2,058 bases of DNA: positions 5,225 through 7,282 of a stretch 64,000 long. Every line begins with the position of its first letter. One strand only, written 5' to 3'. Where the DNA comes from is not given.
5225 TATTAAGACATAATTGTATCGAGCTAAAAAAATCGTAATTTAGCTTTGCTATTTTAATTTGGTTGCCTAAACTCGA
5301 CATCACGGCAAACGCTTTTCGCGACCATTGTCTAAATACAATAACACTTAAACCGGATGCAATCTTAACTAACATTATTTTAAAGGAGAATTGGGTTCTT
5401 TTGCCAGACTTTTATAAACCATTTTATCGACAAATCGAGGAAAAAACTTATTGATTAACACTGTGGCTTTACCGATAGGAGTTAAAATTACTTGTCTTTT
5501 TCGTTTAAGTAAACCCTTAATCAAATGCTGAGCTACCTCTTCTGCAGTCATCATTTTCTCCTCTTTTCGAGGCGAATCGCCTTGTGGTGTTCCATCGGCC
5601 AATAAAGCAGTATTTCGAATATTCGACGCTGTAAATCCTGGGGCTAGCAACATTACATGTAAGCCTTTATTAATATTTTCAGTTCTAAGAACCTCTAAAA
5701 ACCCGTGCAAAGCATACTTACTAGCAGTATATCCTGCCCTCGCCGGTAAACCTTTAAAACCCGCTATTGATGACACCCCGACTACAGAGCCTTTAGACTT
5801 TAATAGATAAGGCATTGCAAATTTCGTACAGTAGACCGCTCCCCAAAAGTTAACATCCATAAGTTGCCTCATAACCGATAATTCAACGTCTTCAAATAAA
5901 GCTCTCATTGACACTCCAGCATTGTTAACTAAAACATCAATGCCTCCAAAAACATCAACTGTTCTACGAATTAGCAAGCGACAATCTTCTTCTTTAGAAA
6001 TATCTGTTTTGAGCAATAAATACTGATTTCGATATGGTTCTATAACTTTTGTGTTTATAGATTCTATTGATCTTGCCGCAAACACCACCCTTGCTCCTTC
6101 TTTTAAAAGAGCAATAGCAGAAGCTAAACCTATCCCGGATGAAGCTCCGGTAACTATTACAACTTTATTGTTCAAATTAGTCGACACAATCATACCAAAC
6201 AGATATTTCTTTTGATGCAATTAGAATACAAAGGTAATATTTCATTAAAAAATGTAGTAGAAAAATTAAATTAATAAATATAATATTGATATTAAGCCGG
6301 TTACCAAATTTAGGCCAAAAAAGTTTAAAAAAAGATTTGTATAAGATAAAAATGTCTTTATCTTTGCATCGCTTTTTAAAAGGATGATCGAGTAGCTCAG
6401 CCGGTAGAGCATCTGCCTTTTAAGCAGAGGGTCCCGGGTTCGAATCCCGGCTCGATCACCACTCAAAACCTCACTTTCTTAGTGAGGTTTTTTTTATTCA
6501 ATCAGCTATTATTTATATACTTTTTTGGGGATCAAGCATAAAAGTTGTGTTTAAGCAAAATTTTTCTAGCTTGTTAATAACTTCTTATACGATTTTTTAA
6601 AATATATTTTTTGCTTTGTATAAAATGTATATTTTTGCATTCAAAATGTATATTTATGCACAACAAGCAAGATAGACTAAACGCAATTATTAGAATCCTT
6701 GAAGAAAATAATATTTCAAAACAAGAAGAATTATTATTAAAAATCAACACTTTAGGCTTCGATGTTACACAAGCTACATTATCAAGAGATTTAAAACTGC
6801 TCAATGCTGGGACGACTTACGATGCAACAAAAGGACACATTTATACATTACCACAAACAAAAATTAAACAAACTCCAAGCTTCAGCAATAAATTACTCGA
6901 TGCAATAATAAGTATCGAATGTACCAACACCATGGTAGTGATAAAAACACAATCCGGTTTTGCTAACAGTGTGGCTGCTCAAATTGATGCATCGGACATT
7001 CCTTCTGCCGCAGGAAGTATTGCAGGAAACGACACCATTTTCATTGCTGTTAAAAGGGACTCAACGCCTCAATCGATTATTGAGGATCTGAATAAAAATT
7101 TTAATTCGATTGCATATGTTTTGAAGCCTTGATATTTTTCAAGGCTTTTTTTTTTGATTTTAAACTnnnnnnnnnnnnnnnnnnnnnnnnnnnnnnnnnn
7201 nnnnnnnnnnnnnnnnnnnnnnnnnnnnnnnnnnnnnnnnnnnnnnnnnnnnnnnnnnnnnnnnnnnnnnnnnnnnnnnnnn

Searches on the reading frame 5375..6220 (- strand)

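Call 44: search_protein_families(library=pfam, proteins=[window:5375-6220:-], max_evalue=0.00001)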
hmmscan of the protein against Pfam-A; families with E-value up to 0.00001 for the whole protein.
window:5375-6220:- (281 aa): 4 families
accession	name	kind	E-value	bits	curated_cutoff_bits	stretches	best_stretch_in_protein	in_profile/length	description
PF00106.31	adh_short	-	6.2e-48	163.3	26.6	1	19-203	1-188/195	short chain dehydrogenase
PF13561.12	adh_short_C2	-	1.7e-32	113.3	27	1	25-206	1-185/236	Enoyl-(Acyl carrier protein) reductase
PF08659.16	KR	-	5.3e-13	49.7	22.6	1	21-183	3-168/180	KR domain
PF23441.1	SDR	-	1.7e-07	31.4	27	1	15-207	4-204/258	SDR-like rossmann domain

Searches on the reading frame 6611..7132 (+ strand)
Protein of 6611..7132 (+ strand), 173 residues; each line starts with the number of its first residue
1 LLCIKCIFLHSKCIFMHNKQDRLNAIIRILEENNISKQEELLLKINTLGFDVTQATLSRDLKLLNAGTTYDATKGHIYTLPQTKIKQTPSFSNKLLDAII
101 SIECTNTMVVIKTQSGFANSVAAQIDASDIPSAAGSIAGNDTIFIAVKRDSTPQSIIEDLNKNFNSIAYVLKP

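Call 44: search_protein_families(library=pfam, proteins=[window:6611-7132:+], max_evalue=0.00001)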
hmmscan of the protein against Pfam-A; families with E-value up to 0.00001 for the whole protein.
window:6611-7132:+ (173 aa): 2 families
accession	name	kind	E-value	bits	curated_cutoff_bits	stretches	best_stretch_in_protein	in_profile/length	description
PF02863.23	Arg_repressor_C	-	1e-18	67.3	25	1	97-161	3-67/68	Arginine repressor, C-terminal domain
PF01316.27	Arg_repressor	-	7.5e-16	58.1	27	1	18-83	2-67/70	Arginine repressor, DNA binding domain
